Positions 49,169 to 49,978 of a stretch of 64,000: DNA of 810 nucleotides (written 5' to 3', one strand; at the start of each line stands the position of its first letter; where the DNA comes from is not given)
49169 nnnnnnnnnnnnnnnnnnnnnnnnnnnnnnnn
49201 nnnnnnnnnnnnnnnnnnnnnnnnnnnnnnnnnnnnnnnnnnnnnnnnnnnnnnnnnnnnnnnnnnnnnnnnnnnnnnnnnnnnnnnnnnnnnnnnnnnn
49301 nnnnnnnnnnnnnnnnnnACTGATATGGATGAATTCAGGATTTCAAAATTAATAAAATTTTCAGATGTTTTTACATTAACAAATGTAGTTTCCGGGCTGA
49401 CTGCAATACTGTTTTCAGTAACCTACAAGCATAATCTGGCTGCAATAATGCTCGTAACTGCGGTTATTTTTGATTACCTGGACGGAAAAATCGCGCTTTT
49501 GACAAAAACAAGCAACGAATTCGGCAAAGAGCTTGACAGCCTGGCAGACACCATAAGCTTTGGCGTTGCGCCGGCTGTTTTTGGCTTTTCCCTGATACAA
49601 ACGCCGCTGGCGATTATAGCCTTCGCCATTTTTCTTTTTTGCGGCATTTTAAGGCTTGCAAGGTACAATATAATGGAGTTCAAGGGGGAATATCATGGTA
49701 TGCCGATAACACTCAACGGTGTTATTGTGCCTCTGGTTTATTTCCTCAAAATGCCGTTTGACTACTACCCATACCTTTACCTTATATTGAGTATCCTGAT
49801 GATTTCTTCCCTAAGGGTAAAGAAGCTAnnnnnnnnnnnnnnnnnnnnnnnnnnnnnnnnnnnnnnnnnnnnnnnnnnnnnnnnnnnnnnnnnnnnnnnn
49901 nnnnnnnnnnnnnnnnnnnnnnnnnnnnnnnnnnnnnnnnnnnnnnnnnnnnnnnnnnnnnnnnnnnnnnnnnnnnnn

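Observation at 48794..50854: Two convergent genes each encoding tandem CDP-alcohol phosphatidyltransferase domains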

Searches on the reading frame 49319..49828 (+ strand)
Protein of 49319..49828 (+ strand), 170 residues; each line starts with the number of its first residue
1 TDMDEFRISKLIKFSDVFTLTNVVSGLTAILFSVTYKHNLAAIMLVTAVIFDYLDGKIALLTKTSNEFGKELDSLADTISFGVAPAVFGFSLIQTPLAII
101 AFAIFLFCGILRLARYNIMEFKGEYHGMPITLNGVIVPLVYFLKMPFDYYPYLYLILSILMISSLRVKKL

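Call 6: search_protein_families(library=ncbifam, proteins=[window:49319-49828:+], max_evalue=0.01)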
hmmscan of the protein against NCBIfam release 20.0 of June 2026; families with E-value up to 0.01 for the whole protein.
seq(170 aa): 12 families
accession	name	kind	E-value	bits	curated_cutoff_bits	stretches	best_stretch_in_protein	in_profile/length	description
TIGR00473.1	pssA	equivalog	1.6e-37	128.9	107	1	19-166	1-151/153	CDP-diacylglycerol--serine O-phosphatidyltransferase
NF038087.1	arch_ser_synth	exception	7.3e-37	127.1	240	1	10-169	2-171/216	archaetidylserine synthase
TIGR04217.1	archae_ser_T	exception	1.3e-31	110.1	200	1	8-169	3-170/221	archaetidylserine synthase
NF038086.1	anchor_synt_A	exception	4.7e-18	65.8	200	1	11-166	6-172/222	protein sorting system archaetidylserine synthase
NF040950.1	archin_ph_syn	equivalog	2.2e-07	30.9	180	1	15-105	26-118/191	archaetidylinositol phosphate synthase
NF045887.1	PhCholSynPs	equivalog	3.5e-06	26.8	300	1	16-167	16-167/235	phosphatidylcholine synthase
NF045883.1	PIPSynth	equivalog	6.7e-06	25.9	170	1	17-82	27-93/197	phosphatidylinositol phosphate synthase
NF053678.1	ClpnSynClsA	equivalog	1.1e-05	25.7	240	1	29-132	21-127/180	cardiolipin synthase ClsA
TIGR00560.1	pgsA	equivalog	1.4e-05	25.6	109.1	1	22-105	25-97/183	CDP-diacylglycerol--glycerol-3-phosphate 3-phosphatidyltransferase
NF041135.1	IPPtranDIPPsyn_Thcocales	equivalog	0.00035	19.7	580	1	19-126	256-361/419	bifunctional L-myo-inositol-1-phosphate cytidylyltransferase/CDP-L-myo-inositol myo-inositolphosphotransferase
NF008090.0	PRK10832.1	equivalog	0.00037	20.6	304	1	28-84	22-78/182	CDP-diacylglycerol--glycerol-3-phosphate 3-phosphatidyltransferase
NF052561.1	PIPSynBT1523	equivalog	0.0012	18.6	350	1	41-83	63-105/232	hypothetical protein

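Call 56: search_solved_structures(query=window:49319-49828:+, max_evalue=0.01, show_alignments=1)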
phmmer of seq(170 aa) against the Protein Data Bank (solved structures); distinct sequences matched with E-value up to 0.01: 2.
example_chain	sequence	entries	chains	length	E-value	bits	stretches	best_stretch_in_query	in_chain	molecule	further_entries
7pow_A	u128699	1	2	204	7e-25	91.3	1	6-168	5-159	CDP-diacylglycerol--serine O-phosphatidyltransferase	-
7b1k_A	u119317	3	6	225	9.6e-25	90.9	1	6-168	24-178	CDP-diacylglycerol--serine O-phosphatidyltransferase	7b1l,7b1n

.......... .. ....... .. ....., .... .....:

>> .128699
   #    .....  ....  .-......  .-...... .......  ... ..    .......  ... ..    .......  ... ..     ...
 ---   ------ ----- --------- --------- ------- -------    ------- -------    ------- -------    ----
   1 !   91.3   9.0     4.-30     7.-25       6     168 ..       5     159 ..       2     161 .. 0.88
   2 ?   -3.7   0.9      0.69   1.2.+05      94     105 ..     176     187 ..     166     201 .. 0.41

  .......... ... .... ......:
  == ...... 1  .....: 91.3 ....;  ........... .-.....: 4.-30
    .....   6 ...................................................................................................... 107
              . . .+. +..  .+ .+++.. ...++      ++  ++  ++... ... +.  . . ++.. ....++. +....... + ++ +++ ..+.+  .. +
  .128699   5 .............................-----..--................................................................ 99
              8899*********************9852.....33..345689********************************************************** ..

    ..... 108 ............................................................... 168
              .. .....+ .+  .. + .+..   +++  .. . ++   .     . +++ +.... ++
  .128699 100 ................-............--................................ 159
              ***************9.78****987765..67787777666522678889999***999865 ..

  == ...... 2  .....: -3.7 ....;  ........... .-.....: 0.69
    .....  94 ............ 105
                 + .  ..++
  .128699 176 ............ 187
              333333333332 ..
